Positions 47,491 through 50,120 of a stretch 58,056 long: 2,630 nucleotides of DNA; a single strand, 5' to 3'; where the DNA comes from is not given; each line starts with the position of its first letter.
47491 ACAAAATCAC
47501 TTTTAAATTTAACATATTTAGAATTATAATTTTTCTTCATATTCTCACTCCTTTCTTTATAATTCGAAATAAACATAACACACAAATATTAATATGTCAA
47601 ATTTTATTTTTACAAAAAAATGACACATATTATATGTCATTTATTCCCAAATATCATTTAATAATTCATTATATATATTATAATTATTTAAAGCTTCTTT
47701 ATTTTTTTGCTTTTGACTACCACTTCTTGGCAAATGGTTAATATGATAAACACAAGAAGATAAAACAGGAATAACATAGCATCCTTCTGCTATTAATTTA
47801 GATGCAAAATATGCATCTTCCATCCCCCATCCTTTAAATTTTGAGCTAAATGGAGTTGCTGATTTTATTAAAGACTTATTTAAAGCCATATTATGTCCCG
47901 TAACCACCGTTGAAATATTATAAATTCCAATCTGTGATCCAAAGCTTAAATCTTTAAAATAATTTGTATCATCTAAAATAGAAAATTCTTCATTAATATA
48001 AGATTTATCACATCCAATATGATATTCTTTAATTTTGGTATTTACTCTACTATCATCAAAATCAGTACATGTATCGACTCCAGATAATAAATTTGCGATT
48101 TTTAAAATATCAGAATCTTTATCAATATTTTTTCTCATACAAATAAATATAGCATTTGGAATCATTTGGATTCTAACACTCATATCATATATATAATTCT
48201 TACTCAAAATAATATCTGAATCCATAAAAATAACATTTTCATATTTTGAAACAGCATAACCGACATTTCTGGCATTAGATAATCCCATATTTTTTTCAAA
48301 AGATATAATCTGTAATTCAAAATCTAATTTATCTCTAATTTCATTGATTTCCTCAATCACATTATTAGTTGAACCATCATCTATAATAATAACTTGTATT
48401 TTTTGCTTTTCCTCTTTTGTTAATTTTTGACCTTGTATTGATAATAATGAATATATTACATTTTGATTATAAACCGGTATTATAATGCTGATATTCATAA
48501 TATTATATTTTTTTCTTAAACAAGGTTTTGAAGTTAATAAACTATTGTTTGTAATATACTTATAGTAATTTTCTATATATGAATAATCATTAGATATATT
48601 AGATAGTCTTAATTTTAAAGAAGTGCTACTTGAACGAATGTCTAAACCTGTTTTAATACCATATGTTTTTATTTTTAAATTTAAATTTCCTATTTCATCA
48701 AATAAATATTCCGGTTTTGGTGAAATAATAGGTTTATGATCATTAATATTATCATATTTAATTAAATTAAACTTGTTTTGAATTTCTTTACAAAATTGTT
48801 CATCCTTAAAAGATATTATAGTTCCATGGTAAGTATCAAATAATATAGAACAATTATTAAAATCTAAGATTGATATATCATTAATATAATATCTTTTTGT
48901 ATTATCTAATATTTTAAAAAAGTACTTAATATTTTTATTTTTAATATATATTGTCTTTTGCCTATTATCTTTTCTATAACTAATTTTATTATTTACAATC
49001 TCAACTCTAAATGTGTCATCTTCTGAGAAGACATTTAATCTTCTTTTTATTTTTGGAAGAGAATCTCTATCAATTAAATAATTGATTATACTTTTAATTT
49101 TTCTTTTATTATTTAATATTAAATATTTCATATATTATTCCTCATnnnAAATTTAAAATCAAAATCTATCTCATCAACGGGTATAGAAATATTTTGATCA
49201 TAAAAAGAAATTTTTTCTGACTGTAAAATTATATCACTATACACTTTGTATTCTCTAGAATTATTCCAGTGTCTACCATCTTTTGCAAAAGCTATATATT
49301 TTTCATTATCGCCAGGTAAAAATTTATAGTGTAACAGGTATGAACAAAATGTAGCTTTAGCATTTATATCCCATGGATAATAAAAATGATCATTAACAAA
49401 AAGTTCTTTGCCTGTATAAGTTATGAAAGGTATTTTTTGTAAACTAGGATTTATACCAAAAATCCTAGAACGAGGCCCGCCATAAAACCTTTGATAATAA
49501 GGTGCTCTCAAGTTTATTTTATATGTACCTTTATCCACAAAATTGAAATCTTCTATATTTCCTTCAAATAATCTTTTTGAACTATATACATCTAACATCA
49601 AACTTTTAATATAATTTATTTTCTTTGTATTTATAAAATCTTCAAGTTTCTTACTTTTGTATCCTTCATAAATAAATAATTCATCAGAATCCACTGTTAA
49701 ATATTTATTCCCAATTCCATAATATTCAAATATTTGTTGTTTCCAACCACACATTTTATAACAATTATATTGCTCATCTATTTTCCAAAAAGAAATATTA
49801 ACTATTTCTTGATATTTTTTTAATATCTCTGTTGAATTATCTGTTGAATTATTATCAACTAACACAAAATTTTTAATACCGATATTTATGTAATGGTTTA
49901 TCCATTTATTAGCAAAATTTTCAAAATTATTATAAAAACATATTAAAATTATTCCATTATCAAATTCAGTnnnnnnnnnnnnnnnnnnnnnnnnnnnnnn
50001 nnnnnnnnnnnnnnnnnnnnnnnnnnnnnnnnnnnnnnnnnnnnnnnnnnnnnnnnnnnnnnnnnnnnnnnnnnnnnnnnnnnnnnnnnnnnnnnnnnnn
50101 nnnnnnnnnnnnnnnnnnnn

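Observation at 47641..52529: Glycosyltransferase operon with two histidine-phosphatase (PGAM-like) modules, one fused to a GT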

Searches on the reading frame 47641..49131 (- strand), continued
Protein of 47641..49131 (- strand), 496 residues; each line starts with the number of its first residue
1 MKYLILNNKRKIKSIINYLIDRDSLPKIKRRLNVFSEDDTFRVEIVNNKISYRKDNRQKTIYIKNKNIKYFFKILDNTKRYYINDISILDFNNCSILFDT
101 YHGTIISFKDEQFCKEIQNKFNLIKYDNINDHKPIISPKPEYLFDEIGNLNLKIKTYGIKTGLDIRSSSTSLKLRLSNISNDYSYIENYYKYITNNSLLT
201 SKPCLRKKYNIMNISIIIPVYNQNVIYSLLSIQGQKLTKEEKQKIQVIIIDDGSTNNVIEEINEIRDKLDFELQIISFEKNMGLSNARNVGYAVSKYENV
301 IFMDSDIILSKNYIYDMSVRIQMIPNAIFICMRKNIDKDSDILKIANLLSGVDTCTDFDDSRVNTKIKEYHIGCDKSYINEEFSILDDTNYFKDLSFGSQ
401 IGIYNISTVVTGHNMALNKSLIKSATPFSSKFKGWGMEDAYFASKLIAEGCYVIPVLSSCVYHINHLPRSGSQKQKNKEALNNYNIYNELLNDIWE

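Call 48: search_protein_families(library=pfam, proteins=[L079:9363-10004:+, L079:11481-12173:+, L079:13741-14580:+, L082:11968-13161:+, L084:7106-8017:+, L079:6439-7911:+], max_evalue=0.1)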
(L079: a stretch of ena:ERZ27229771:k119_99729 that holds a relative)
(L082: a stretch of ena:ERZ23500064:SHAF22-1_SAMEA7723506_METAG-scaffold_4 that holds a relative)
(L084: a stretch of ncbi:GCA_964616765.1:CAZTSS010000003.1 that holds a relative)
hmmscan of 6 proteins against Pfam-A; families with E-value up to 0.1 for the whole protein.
L079:9363-10004:+ (213 aa): 10 families
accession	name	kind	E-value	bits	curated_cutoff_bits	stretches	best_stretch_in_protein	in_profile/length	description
PF13238.12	AAA_18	-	2.8e-05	25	29.4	1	5-146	3-117/128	AAA domain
PF02223.23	Thymidylate_kin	-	0.00016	21.9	27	0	5-22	1-18/185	Thymidylate kinase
PF13207.12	AAA_17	-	0.00046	20.9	27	1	7-140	2-122/136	AAA domain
PF13671.12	AAA_33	-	0.0055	17.4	27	1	7-41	6-39/143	AAA domain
PF13521.12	AAA_28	-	0.0098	16.6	27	1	5-45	4-44/164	AAA domain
PF02224.24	Cytidylate_kin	-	0.0099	16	26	1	3-31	1-29/211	Cytidylate kinase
PF01712.25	dNK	-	0.022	14.9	27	0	5-41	3-39/203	Deoxynucleoside kinase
PF13189.12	Cytidylate_kin2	-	0.027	15.1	28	0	2-48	1-47/176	Cytidylate kinase-like family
PF00004.35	AAA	-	0.032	15.1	21.2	1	7-29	5-27/131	ATPase family associated with various cellular activities (AAA)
PF05729.18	NACHT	-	0.047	13.9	26.7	1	3-23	3-23/167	NACHT domain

L079:11481-12173:+ (230 aa): 3 families
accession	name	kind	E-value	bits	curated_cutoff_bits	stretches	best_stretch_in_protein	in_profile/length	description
PF08282.18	Hydrolase_3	-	3.7e-08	33.9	20.9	1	9-222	1-184/255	haloacid dehalogenase-like hydrolase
PF05116.19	S6PP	-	0.0024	17.9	20.3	1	7-98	3-91/247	Sucrose-6F-phosphate phosphohydrolase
PF00702.32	Hydrolase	-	0.013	16.4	26.4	0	7-26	2-26/191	haloacid dehalogenase-like hydrolase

L079:13741-14580:+ (279 aa): 1 family
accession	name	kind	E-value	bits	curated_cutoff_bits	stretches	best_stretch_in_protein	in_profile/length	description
PF13238.12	AAA_18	-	0.069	14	29.4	0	116-165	5-38/128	AAA domain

L082:11968-13161:+ (397 aa): 0 families

L084:7106-8017:+ (303 aa): 1 family
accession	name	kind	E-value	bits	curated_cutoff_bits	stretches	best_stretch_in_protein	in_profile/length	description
PF00300.27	His_Phos_1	-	0.001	19.2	21.7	1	69-148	47-117/194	Histidine phosphatase superfamily (branch 1)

L079:6439-7911:+ (490 aa): 0 families

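Call 66: search_dna_similar(query=window:47641-49131:-, collection=phages, mode=protein, max_rows=10)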
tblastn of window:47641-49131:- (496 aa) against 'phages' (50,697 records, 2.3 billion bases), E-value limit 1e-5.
No match.

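Call 89: search_protein_families(library=phrogs, proteins=[window:47641-49131:-], max_evalue=0.001)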
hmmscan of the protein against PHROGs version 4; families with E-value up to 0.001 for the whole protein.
window:47641-49131:- (496 aa): 2 families
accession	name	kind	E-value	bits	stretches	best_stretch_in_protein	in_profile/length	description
phrog_841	-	moron, auxiliary metabolic gene and host takeover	3.1e-10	41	1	212-336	2-125/309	GtrB-like O-antigen conversion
phrog_2456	-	moron, auxiliary metabolic gene and host takeover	0.00057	20.5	0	368-452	96-178/239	glycosyltransferase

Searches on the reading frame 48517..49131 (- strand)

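Call 48: search_protein_families(library=pfam, proteins=[window:48517-49131:-], max_evalue=0.1)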
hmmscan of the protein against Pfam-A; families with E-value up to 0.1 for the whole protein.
window:48517-49131:- (205 aa): 1 family
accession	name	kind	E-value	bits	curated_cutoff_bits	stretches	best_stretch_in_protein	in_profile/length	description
PF20476.3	DUF6718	-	0.072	13.8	27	0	1-52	1-52/74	Family of unknown function (DUF6718)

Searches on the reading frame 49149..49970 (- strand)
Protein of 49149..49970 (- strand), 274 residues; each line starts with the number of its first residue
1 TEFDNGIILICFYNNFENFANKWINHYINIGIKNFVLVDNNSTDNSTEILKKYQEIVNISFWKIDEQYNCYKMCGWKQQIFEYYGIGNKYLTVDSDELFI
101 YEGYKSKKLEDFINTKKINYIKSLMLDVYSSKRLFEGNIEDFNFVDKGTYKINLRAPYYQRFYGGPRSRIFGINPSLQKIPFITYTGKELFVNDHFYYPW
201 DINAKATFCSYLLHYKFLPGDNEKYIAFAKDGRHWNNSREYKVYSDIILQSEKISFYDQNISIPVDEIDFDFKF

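Call 38: search_solved_structures(query=A3, max_evalue=10, show_alignments=3)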
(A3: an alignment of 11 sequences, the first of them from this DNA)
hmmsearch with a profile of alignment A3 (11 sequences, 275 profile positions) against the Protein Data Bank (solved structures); distinct sequences matched with E-value up to 10: 0.

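Call 73: search_protein_representatives(alignment_id=A3)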
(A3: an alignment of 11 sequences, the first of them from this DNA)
Query: 11 sequences, 275 profile positions. Proteins with E-value up to 0.001 (for the whole library): 3246; up to 1e-10: 1966; up to 1e-30: 291. The best 150 are listed.
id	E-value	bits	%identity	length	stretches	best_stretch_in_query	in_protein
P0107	1.2e-129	447.7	-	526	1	2-271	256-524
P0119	3.4e-116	403.6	-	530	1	2-273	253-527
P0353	1.7e-97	342.3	-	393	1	2-271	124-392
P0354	5.7e-90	317.6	-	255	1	24-270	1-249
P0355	2.3e-86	305.8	-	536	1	4-267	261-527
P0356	1.2e-85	303.4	-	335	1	6-271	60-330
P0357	6.7e-85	301.0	-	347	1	2-268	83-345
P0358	7.3e-85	300.8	-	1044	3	3-262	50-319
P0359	1.0e-80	287.2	-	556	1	3-268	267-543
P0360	5.7e-78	278.2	-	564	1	4-271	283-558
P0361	8.2e-78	277.7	-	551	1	7-270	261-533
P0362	5.5e-76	271.7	-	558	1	4-265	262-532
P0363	2.1e-72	260.0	-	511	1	4-230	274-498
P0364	9.7e-71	254.5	-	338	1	5-270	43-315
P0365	1.6e-70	253.8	-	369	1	4-267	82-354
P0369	1.5e-64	234.2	-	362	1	3-262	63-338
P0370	6.4e-59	215.7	-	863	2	4-267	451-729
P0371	3.0e-56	207.0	-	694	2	9-261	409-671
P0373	3.3e-55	203.6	-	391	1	4-263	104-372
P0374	1.0e-54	201.9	-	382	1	3-262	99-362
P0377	6.3e-54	199.4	-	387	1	5-261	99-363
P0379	1.2e-52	195.2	-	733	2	4-257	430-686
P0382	1.1e-51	192.1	-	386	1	4-270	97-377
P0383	1.6e-51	191.5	-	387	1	4-262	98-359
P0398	8.0e-47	176.1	-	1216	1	4-261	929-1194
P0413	5.3e-45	170.1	-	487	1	7-261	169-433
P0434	2.0e-43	164.9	-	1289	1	6-265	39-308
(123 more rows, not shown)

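Call 74: search_protein_families(library=pfam, proteins=[P0373, P0377, P0382, P0358, P0370, P0371, P0398, P0434, P0356, P0413], max_evalue=0.001)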
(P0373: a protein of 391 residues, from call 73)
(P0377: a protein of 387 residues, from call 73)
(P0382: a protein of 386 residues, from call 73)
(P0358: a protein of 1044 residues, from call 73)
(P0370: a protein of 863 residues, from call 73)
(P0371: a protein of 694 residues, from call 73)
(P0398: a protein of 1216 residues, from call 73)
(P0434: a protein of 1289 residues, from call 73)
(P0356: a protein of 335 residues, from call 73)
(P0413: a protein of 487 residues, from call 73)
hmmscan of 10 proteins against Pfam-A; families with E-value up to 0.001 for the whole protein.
P0373 (391 aa): 1 family
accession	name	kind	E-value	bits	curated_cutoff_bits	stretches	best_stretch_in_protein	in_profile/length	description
PF13704.12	Glyco_tranf_2_4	-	1.8e-18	67.3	27.5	1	115-208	2-96/98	Glycosyl transferase family 2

P0377 (387 aa): 1 family
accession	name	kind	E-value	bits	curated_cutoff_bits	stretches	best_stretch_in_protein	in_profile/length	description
PF13704.12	Glyco_tranf_2_4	-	5.8e-19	68.9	27.5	1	112-203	5-97/98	Glycosyl transferase family 2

P0382 (386 aa): 1 family
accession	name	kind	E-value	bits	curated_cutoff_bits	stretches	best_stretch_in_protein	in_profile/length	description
PF13704.12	Glyco_tranf_2_4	-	3.3e-19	69.6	27.5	1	108-202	2-97/98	Glycosyl transferase family 2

P0358 (1044 aa): 3 families
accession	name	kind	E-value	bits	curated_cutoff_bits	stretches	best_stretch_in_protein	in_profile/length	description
PF13704.12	Glyco_tranf_2_4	-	1e-68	228.4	27.5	3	61-157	1-97/98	Glycosyl transferase family 2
PF01697.33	Glyco_transf_92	-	1.8e-08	34.8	23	0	770-801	19-50/249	Glycosyltransferase family 92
PF00535.33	Glycos_transf_2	-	2.6e-05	24.6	23.3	0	429-492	28-90/168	Glycosyl transferase family 2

P0370 (863 aa): 4 families
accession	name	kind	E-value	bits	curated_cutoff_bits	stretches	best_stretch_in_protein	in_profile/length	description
PF13704.12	Glyco_tranf_2_4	-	9.1e-46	154.8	27.5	2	461-557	1-98/98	Glycosyl transferase family 2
PF00535.33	Glycos_transf_2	-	5.1e-12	46.5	23.3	2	67-148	8-91/168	Glycosyl transferase family 2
PF01697.33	Glyco_transf_92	-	3.2e-06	27.4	23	0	75-173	23-135/249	Glycosyltransferase family 92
PF10494.15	Stk19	-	0.00077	19.5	27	0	295-367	87-159/278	Inactive serine-threonine protein kinase 19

P0371 (694 aa): 2 families
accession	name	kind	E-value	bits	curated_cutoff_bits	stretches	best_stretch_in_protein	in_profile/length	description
PF13704.12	Glyco_tranf_2_4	-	2e-50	169.7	27.5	2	61-157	1-97/98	Glycosyl transferase family 2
PF01697.33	Glyco_transf_92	-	0.00095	19.3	23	0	66-92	19-45/249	Glycosyltransferase family 92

P0398 (1216 aa): 3 families
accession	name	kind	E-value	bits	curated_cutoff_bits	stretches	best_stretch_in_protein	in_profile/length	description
PF13704.12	Glyco_tranf_2_4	-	5.7e-20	72.1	27.5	1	939-1034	1-97/98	Glycosyl transferase family 2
PF01755.23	Glyco_transf_25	-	9.8e-08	32.5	24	1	635-800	6-139/199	Glycosyltransferase family 25 (LPS biosynthesis protein)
PF00535.33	Glycos_transf_2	-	2.7e-07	31.1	23.3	0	956-980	26-50/168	Glycosyl transferase family 2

P0434 (1289 aa): 3 families
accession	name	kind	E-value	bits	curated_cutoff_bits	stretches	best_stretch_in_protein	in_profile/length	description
PF13704.12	Glyco_tranf_2_4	-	7.6e-20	71.7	27.5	1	47-142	1-97/98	Glycosyl transferase family 2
PF00535.33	Glycos_transf_2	-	7.8e-08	32.9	23.3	0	595-656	54-113/168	Glycosyl transferase family 2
PF01755.23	Glyco_transf_25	-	8.6e-06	26.2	24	1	1026-1186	4-132/199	Glycosyltransferase family 25 (LPS biosynthesis protein)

P0356 (335 aa): 1 family
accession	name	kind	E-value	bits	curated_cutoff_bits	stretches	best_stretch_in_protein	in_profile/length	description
PF13704.12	Glyco_tranf_2_4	-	7.7e-09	36.4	27.5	1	68-169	1-97/98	Glycosyl transferase family 2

P0413 (487 aa): 3 families
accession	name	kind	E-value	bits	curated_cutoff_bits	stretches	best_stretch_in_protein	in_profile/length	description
PF13704.12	Glyco_tranf_2_4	-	2.8e-18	66.7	27.5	1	176-271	1-97/98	Glycosyl transferase family 2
PF00535.33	Glycos_transf_2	-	3.2e-05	24.4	23.3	1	171-258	2-91/168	Glycosyl transferase family 2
PF00337.29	Gal-bind_lectin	-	0.00076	19.4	22.1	0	26-112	32-89/132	Galactoside-binding lectin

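Call 75: list_cluster_members(proteins=[P0373, P0374, P0377, P0382, P0383, P0371, P0358, P0364, P0369, P0379])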
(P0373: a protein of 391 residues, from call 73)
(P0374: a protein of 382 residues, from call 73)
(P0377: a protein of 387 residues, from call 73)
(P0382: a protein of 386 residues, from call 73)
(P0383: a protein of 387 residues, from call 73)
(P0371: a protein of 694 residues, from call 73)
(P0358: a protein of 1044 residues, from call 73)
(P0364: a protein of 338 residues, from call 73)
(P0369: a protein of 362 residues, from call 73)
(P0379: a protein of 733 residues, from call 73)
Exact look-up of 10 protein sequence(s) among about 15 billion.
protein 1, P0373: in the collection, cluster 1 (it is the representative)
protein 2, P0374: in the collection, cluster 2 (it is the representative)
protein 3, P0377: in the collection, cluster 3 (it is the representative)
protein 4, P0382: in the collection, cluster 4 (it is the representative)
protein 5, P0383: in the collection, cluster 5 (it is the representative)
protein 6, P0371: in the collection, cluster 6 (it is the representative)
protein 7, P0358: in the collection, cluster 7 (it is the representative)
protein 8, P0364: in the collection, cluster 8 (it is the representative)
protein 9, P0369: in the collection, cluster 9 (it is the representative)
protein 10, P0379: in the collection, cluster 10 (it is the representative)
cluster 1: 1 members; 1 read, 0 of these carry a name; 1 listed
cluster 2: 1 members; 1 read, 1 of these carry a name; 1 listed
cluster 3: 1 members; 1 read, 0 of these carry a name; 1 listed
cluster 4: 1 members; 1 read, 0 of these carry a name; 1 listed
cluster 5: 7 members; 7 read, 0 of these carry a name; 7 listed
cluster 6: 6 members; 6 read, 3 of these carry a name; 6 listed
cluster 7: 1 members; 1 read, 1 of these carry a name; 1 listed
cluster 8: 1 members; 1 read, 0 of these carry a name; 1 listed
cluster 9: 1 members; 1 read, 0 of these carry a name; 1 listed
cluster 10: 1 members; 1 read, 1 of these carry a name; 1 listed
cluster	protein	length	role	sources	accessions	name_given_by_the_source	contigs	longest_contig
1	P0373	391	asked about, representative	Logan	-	-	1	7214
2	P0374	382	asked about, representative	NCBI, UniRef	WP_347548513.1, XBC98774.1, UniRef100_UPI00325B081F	glycosyltransferase family 2 protein [Pseudalkalibacillus hwajinpoensis] | glycosyltransferase family 2 protein n=1 Tax=Guptibacillus hwajinpoensis TaxID=208199 ...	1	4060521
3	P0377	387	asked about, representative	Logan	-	-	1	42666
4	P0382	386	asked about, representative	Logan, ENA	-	-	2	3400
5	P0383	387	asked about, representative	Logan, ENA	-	-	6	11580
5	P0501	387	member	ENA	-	-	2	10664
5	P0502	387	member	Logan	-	-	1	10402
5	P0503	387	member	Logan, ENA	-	-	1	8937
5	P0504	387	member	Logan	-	-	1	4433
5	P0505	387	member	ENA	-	-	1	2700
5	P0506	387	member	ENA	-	-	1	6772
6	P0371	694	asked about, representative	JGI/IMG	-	hypothetical protein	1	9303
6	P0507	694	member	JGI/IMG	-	glycosyltransferase involved in cell wall biosynthesis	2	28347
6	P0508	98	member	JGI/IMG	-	hypothetical protein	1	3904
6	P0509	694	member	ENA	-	-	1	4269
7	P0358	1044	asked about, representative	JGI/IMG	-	hypothetical protein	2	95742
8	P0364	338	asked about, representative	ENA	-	-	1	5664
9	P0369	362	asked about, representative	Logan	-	-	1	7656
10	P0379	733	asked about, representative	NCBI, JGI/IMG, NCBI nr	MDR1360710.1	MAG: glycosyltransferase [Rickettsiales bacterium] | glycosyltransferase involved in cell wall biosynthesis | glycosyltransferase [Rickettsiales bacterium]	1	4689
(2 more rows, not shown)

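Call 76: find_encoding_contigs(protein=P0374, flank=10000, max_places=1)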
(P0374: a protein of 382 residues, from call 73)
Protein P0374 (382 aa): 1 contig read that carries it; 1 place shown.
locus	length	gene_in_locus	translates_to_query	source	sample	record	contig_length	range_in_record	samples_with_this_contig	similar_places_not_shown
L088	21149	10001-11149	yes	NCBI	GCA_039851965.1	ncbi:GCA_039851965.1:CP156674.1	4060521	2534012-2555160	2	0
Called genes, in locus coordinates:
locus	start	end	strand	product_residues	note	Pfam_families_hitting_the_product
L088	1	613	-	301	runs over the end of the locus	PF03816:LytR_cpsA_psr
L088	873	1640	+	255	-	PF19567:CpsB_CapC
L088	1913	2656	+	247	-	PF02706:Wzz, PF13807:GNVR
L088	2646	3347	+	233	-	PF00142:Fer4_NifH (faint), PF01656:CbiA (weak), PF10609:ParA, PF13614:AAA_31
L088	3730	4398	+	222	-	PF02397:Bac_transf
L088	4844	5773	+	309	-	PF00535:Glycos_transf_2, PF10111:Glyco_tranf_2_2, PF13641:Glyco_tranf_2_3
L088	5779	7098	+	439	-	PF03721:UDPG_MGDP_dh_N, PF00984:UDPG_MGDP_dh, PF03720:UDPG_MGDP_dh_C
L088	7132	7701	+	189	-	PF25084:LbH_EIF2B (weak), PF25087:GMPPB_C (faint), PF00132:Hexapep, PF14602:Hexapep_2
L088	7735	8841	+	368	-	PF13439:Glyco_transf_4, PF00534:Glycos_transf_1, PF13692:Glyco_trans_1_4, PF20706:GT4-conflict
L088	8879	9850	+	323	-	PF00535:Glycos_transf_2, PF10111:Glyco_tranf_2_2, PF13641:Glyco_tranf_2_3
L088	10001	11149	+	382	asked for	-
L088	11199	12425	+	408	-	PF04932:Wzy_C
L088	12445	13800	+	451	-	PF01943:Polysacc_synt, PF13440:Polysacc_synt_3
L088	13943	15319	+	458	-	PF02737:3HCDH_N (faint), PF03721:UDPG_MGDP_dh_N, PF00984:UDPG_MGDP_dh, PF03720:UDPG_MGDP_dh_C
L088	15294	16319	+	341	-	PF00106:adh_short (weak), PF04321:RmlD_sub_bind, PF08659:KR, PF01073:3Beta_HSD, PF01370:Epimerase, PF02719:Polysacc_synt_2, PF07993:NAD_binding_4, PF16363:GDP_Man_Dehyd, +1 more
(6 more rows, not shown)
